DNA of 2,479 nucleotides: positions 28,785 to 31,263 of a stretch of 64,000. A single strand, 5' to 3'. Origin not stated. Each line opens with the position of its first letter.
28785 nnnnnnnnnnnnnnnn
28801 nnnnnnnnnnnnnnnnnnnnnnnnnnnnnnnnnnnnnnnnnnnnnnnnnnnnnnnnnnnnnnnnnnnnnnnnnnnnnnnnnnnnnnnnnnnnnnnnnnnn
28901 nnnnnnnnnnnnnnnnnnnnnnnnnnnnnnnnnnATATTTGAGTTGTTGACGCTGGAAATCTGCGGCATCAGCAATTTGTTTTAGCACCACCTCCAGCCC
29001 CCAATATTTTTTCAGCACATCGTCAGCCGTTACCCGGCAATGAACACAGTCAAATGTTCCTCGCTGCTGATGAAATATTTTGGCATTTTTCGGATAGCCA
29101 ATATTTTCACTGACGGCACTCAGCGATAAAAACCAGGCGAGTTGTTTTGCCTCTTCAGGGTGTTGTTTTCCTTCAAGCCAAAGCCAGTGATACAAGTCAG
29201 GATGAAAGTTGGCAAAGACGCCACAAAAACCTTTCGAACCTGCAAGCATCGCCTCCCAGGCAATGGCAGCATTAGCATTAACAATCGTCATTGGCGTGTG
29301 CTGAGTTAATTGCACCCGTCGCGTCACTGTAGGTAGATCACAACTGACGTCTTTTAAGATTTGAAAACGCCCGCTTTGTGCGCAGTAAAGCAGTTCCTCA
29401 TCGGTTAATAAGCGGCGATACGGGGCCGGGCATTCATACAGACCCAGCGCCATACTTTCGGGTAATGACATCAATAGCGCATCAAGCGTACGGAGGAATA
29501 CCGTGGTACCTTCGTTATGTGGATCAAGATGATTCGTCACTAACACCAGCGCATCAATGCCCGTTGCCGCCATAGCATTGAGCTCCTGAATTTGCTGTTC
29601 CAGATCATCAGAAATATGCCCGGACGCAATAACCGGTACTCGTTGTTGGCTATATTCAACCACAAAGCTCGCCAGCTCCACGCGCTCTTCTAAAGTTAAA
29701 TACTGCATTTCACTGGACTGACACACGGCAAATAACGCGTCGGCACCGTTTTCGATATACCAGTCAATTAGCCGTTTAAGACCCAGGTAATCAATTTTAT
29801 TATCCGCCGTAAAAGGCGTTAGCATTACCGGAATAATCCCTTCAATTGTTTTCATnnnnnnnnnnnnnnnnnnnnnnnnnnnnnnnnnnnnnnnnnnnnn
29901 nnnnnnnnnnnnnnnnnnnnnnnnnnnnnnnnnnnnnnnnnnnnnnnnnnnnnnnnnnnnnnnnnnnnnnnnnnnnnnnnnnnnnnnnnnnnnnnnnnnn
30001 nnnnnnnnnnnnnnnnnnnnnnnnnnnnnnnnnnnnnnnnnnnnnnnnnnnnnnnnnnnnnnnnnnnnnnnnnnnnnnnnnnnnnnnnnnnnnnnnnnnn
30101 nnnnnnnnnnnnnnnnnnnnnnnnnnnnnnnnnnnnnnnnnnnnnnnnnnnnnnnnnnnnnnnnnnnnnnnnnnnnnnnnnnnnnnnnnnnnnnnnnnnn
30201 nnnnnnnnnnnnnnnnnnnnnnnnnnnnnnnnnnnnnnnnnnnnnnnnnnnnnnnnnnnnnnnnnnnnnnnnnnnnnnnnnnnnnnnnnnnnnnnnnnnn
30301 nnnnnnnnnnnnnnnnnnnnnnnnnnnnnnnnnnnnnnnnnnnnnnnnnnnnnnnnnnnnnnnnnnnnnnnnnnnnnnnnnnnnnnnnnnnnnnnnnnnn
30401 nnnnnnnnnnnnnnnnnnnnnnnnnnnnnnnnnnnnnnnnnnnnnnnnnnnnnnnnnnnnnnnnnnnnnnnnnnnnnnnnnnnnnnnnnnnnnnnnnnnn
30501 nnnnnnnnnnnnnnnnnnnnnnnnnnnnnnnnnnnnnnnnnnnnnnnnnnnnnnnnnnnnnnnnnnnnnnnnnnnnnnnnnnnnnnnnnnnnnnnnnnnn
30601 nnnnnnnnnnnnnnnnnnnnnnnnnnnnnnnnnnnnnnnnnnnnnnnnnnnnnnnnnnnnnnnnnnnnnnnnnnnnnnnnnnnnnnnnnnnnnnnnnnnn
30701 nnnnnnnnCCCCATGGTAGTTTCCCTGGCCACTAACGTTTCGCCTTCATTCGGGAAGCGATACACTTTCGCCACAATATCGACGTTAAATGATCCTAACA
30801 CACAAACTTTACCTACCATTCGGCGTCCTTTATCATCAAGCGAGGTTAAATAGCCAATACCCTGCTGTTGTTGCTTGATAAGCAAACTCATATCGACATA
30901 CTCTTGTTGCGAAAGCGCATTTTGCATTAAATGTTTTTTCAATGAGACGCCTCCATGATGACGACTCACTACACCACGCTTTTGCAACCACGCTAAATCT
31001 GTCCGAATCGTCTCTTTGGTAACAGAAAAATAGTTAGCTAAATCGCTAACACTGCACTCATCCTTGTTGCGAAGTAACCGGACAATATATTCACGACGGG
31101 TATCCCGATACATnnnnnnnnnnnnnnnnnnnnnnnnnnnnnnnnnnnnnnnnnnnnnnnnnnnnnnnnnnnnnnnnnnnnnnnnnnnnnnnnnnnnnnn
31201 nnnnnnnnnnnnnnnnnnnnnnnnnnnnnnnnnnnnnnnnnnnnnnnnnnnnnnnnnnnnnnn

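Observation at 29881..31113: DeoR-type HTH fused to an apparently catalytically intact ribokinase-family domain (candidate trigger enzyme)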

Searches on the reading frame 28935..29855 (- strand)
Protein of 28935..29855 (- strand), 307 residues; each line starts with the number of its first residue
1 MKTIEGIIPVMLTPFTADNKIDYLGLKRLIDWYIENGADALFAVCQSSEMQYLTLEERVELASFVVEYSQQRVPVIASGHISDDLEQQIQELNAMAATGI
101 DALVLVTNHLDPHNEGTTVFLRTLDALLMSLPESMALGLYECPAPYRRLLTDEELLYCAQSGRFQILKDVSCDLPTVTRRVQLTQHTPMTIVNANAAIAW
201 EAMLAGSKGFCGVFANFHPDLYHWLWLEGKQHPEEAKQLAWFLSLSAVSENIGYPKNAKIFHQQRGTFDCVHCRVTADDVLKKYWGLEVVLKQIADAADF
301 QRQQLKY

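Call 4: search_protein_families(proteins=[window:28935-29855:-], library=ncbifam, max_evalue=0.001)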
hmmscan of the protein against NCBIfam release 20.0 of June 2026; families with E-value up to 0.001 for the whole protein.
window:28935-29855:- (307 aa): 6 families
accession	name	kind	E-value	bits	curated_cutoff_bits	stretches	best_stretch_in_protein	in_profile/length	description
TIGR00674.1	dapA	equivalog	7.5e-22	77.5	206.15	1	7-236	2-226/286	4-hydroxy-tetrahydrodipicolinate synthase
TIGR02313.1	HpaI-NOT-DapA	exception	4.5e-11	42.1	396.7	1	5-124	2-121/294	2,4-dihydroxyhept-2-ene-1,7-dioic acid aldolase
TIGR03249.1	KdgD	equivalog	1.4e-10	40.8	373.95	1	3-110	8-113/299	5-dehydro-4-deoxyglucarate dehydratase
NF002958.0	PRK03620.1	subfamily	2.3e-10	39.8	278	1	4-110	11-115/307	5-dehydro-4-deoxyglucarate dehydratase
NF003164.0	PRK04147.1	equivalog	1.1e-09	38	281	1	2-108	2-108/294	N-acetylneuraminate lyase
TIGR00683.1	nanA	equivalog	4.2e-08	32.9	382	1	5-109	2-105/293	N-acetylneuraminate lyase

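Call 29: search_solved_structures(query=window:28935-29855:-, show_alignments=2, max_evalue=0.001)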
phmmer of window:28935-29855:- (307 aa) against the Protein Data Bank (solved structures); distinct sequences matched with E-value up to 0.001: 103 (the best 60 are shown).
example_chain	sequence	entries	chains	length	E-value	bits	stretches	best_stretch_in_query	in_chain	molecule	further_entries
3pud_A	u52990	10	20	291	1.6e-19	73.6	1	3-220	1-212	Dihydrodipicolinate synthase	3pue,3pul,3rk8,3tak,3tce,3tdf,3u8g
3flu_A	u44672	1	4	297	4.2e-16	62.4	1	4-222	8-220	Dihydrodipicolinate synthase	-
6mqh_A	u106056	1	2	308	6.1e-16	61.8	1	4-220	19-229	4-hydroxy-tetrahydrodipicolinate synthase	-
2rfg_A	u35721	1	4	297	1.6e-14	57.2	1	6-225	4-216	Dihydrodipicolinate synthase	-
3noe_A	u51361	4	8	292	2.5e-14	56.5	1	5-220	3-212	Dihydrodipicolinate synthase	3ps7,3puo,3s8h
3di0_A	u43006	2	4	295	2.8e-14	56.4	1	4-227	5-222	Dihydrodipicolinate synthase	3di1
6p90_A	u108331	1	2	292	3.5e-14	56.1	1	5-220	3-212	4-hydroxy-tetrahydrodipicolinate synthase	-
3qze_A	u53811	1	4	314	4.2e-14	55.8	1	4-220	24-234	Dihydrodipicolinate synthase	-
3hij_A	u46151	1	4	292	6.8e-14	55.1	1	7-215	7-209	Dihydrodipicolinate synthase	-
3daq_A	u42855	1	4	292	6.9e-14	55.1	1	4-227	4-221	Dihydrodipicolinate synthase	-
1xky_A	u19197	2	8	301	7.3e-14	55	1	7-215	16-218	dihydrodipicolinate synthase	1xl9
5c54_A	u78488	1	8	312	7e-13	51.8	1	3-223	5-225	Dihydrodipicolinate synthase/N-acetylneuraminate lyase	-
4icn_A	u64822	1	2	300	2.1e-12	50.2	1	4-223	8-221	DIHYDRODIPICOLINATE SYNTHASE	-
5c55_A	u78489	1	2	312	2.1e-12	50.2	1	3-223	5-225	Dihydrodipicolinate synthase/N-acetylneuraminate lyase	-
4pfm_A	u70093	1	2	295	2.2e-12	50.1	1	4-223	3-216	4-hydroxy-tetrahydrodipicolinate synthase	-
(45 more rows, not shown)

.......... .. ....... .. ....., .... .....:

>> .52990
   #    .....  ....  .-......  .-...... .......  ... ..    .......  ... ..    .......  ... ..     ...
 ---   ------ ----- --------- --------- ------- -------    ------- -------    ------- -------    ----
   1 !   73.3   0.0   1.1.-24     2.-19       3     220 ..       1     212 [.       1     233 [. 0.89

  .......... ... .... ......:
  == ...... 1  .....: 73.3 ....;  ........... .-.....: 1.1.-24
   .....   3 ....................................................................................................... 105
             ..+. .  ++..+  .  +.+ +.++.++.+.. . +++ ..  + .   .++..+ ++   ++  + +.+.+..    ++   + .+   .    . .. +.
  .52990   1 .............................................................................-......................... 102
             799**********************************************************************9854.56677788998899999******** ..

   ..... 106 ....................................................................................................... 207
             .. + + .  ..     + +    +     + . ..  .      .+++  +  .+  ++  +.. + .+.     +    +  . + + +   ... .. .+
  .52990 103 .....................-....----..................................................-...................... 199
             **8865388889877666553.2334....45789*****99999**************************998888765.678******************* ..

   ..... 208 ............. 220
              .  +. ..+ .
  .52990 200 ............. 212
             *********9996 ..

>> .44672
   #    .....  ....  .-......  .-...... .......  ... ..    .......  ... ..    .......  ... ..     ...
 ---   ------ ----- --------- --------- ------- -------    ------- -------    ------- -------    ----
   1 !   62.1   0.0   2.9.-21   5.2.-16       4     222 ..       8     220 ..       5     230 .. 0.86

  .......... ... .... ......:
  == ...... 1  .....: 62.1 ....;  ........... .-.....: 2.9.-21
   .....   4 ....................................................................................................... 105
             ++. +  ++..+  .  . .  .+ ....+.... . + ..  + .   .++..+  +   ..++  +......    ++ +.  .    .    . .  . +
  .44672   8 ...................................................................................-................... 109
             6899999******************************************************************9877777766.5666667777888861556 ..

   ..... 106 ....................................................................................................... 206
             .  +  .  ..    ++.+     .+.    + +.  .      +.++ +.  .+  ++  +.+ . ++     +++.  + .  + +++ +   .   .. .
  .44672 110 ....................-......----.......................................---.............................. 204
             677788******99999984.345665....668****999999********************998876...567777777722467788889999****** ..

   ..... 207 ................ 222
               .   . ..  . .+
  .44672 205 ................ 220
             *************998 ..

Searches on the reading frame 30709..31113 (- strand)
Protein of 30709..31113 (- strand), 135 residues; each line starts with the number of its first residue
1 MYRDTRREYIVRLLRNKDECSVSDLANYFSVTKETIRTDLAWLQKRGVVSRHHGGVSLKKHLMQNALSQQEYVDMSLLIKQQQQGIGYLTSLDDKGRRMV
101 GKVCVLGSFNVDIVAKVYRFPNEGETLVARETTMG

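Call 28: find_related_loci(query=A2, collection=genome_contigs, flank=7000)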
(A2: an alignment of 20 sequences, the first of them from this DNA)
Query A2 (135 aa) in genome_contigs; peptide patterns used: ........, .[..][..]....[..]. (x = any residue, [..] = any of these).
149 stretches matched a pattern; 113 encode a relative of the query (tblastn E <= 1e-3); the best 80 are kept; 80 distinct loci.
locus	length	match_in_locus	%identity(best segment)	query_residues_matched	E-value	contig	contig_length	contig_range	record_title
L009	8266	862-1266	100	1-135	6e-91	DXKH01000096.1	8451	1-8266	MAG TPA_asm: Citrobacter sp. isolate HRGM_Genome_0066 HRGM_Genome_0066_96, whole genome shotgun sequence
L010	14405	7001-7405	81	1-135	1e-75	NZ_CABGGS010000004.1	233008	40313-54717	Klebsiella spallanzanii isolate SB6411, whole genome shotgun sequence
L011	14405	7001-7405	73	1-135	9e-67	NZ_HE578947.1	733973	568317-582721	Phytobacter massiliensis JC163 strain type strain: JC163, whole genome shotgun sequence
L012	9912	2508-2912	68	1-135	1e-59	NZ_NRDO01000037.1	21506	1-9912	Citrobacter sp. NCU1 contig_37, whole genome shotgun sequence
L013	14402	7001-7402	58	1-135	8e-45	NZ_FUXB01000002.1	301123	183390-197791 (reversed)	Vibrio cincinnatiensis DSM 19608, whole genome shotgun sequence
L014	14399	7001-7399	58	1-135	1e-43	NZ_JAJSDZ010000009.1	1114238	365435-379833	Vibrio salinus strain DNF-1 tig00000081, whole genome shotgun sequence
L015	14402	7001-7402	56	1-135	3e-43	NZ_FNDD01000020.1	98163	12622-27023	Vibrio xiamenensis strain CGMCC 1.10228, whole genome shotgun sequence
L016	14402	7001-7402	51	1-135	2e-39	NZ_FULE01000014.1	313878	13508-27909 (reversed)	Vibrio ruber DSM 16370 strain CECT 7878T, whole genome shotgun sequence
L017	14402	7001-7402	52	1-135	5e-40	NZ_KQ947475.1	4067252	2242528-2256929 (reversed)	Vibrio sp. MEBiC08052 scaffold00001, whole genome shotgun sequence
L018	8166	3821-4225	44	1-135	2e-31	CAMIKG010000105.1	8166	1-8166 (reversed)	MAG: uncultured Erwinia sp. isolate 4viR7d6rW3_bin.4.MAG genome assembly, contig: NODE_665_length_8166_cov_10.689434, wh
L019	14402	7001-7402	42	1-135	3e-30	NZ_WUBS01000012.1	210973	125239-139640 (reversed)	Acerihabitans arboris strain SAP-6 contig12, whole genome shotgun sequence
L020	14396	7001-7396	41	3-135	2e-28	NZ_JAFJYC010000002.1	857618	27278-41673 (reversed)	Candidatus Sodalis endolongispinus isolate SOD 4, whole genome shotgun sequence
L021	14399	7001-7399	44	1-135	2e-28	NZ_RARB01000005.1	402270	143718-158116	Pantoea piersonii strain IIIF1SW-P2 scaffold5.1, whole genome shotgun sequence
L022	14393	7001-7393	41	1-135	5e-28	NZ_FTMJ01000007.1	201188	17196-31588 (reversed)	Aeromonas sp. RU39B, whole genome shotgun sequence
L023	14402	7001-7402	43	1-135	4e-28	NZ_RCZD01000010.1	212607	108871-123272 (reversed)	Ewingella americana strain E4 scaffold10.1, whole genome shotgun sequence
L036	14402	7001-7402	42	1-135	3e-27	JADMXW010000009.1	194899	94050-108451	Serratia marcescens strain 1001295B_180824_A7 NODE_9_length_194899_cov_30.6861, whole genome shotgun sequence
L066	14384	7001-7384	38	1-135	2e-24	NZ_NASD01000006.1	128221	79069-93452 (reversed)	Gilliamella apis strain NO3 NODE_6, whole genome shotgun sequence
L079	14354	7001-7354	36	6-131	4e-19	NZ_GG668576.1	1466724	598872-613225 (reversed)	Proteus mirabilis ATCC 29906 SCAFFOLD1, whole genome shotgun sequence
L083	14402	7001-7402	38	1-135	5e-18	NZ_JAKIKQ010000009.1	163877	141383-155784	Shewanella kaireitica strain DSM 17170 contig00009, whole genome shotgun sequence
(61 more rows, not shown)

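Call 32: search_protein_families(proteins=[L066:8201-9172:+, L066:9169-10557:+, L079:8236-8973:+, L079:9105-10070:+, L079:10073-11104:+, L083:8333-9364:-, L036:8254-9204:+, L036:9217-10707:+], library=ncbifam, max_evalue=0.00001)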
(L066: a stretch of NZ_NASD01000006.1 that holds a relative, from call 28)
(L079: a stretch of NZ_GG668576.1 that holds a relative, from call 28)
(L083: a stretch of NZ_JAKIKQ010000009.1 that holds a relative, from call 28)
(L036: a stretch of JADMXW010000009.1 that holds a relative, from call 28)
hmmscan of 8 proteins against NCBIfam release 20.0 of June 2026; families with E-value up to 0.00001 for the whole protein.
L066:8201-9172:+ (323 aa): 4 families
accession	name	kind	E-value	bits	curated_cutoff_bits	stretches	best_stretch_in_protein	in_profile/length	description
NF052221.1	UridNuclsHydUriH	equivalog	7.2e-157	521.3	450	1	12-318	1-309/310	uridine-preferring nucleoside hydrolase UriH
NF007761.0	PRK10443.1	equivalog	6.1e-99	331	433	1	11-316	3-308/311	pyrimidine-specific ribonucleoside hydrolase RihA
NF007417.0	PRK09955.1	equivalog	9.3e-85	284.3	459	1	11-314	4-305/313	ribosylpyrimidine nucleosidase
NF008036.0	PRK10768.1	equivalog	1.8e-81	273.6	382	1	11-317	3-302/304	ribonucleoside hydrolase RihC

L066:9169-10557:+ (462 aa): 33 families (the best 25 are shown)
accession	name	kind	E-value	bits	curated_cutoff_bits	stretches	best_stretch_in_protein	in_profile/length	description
NF052222.1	UridTportUriT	equivalog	2.9e-203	676.1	600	1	6-461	3-460/463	uridine transporter UriT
NF040856.1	FexB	exception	8.3e-26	90.8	950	1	14-427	14-424/469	chloramphenicol/florfenicol efflux MFS transporter FexB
TIGR00711.1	efflux_EmrB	subfamily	1.1e-25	90.4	230.2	1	14-388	3-378/485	DHA2 family efflux MFS transporter permease subunit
TIGR00710.1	efflux_Bcr_CflA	subfamily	6.7e-21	75.1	200.9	1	12-195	6-187/385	Bcr/CflA family efflux MFS transporter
NF000218.1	FexA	exception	3.7e-18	65.4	900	1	4-422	12-428/475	chloramphenicol/florfenicol efflux MFS transporter FexA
NF008314.0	PRK11102.1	equivalog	5.7e-18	65.3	303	1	5-193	4-190/396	Bcr/CflA family multidrug efflux MFS transporter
NF053813.1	MFS_TcaB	equivalog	2.6e-14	52.8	475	1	13-192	8-185/396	putative multidrug effflux MFS transporter TcaB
NF008654.0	PRK11652.1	equivalog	3.5e-14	52.5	479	1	8-199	6-195/397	multidrug efflux MFS transporter EmrD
TIGR00880.1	2_A_01_02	superfamily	3.9e-13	49.7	131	1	62-190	12-140/141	multidrug resistance protein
NF011571.1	PRK14995.1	subfamily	4.6e-12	45.5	701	1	67-419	60-407/493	SmvA family efflux MFS transporter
NF040895.2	MFS_effux_SdrM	equivalog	2.7e-11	43.2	550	1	14-376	7-358/441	multidrug efflux MFS transporter SdrM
NF000391.1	EmrB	exception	2.8e-11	42.8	925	1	14-345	12-339/501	multidrug efflux MFS transporter permease subunit EmrB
NF053757.1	BclibactTpBcbE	equivalog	2.5e-10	39.9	600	1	16-197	5-191/394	bacillibactin exporter BcbE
TIGR00895.1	2A0115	subfamily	2.8e-10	39.7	418.55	1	25-192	29-196/398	aromatic acid/H+ symport family MFS transporter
NF000060.1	MFS_efflux_LmrB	exception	3.1e-10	39.5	800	1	4-373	8-370/479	lincomycin efflux MFS transporter Lmr(B)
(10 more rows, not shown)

L079:8236-8973:+ (245 aa): 0 families

L079:9105-10070:+ (321 aa): 0 families

L079:10073-11104:+ (343 aa): 3 families
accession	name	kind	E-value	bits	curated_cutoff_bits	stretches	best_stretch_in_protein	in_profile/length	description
NF007373.0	PRK09875.1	equivalog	4.4e-35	121.6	486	1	77-341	36-290/292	phosphotriesterase-related protein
NF041153.1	organophos_OPH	equivalog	8.5e-21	74.4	500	1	76-342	82-358/365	organophosphate hydrolase OPH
NF045706.1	PhFuoseLconase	equivalog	2.5e-13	49.8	630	1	75-343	46-325/332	phospho-furanose lactonase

L083:8333-9364:- (343 aa): 5 families
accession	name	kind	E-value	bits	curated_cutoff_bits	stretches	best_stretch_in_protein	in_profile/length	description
NF008036.0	PRK10768.1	equivalog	1.5e-72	244.3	382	1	20-304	1-275/304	ribonucleoside hydrolase RihC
NF052221.1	UridNuclsHydUriH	equivalog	1.2e-70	238.1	450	1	23-314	1-289/310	uridine-preferring nucleoside hydrolase UriH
NF007417.0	PRK09955.1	equivalog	1.5e-63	214.6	459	1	22-298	4-275/313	ribosylpyrimidine nucleosidase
NF007761.0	PRK10443.1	equivalog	1.9e-59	201.2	433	1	20-298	1-276/311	pyrimidine-specific ribonucleoside hydrolase RihA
NF041355.1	XopQ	equivalog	3.9e-06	25.9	500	1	124-249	157-288/402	type III secretion system effector XopQ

L036:8254-9204:+ (316 aa): 4 families
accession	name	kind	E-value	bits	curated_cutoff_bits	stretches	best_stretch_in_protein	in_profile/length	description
NF008036.0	PRK10768.1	equivalog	3.1e-67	226.8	382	1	2-312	3-301/304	ribonucleoside hydrolase RihC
NF052221.1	UridNuclsHydUriH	equivalog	6.4e-56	189.8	450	1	4-304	2-299/310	uridine-preferring nucleoside hydrolase UriH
NF007417.0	PRK09955.1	equivalog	3.3e-52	177.3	459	1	3-276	5-274/313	ribosylpyrimidine nucleosidase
NF007761.0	PRK10443.1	equivalog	7.9e-50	169.7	433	1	3-276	4-275/311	pyrimidine-specific ribonucleoside hydrolase RihA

L036:9217-10707:+ (496 aa): 4 families
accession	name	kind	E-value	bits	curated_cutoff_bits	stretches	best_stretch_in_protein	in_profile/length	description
NF037994.1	DcuC_1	equivalog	2.6e-86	289.9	100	1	60-477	7-389/389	C4-dicarboxylate transporter DcuC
NF007937.0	PRK10654.1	equivalog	1.4e-77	261.4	513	1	40-494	7-449/455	anaerobic C4-dicarboxylate transporter DcuC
TIGR00771.1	DcuC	subfamily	6e-72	243.1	187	1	93-486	4-388/388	C4-dicarboxylate anaerobic carrier, DcuC family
NF007317.0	PRK09804.1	equivalog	1e-64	219.1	623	1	39-494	3-452/455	anaerobic C4-dicarboxylate transporter DcuC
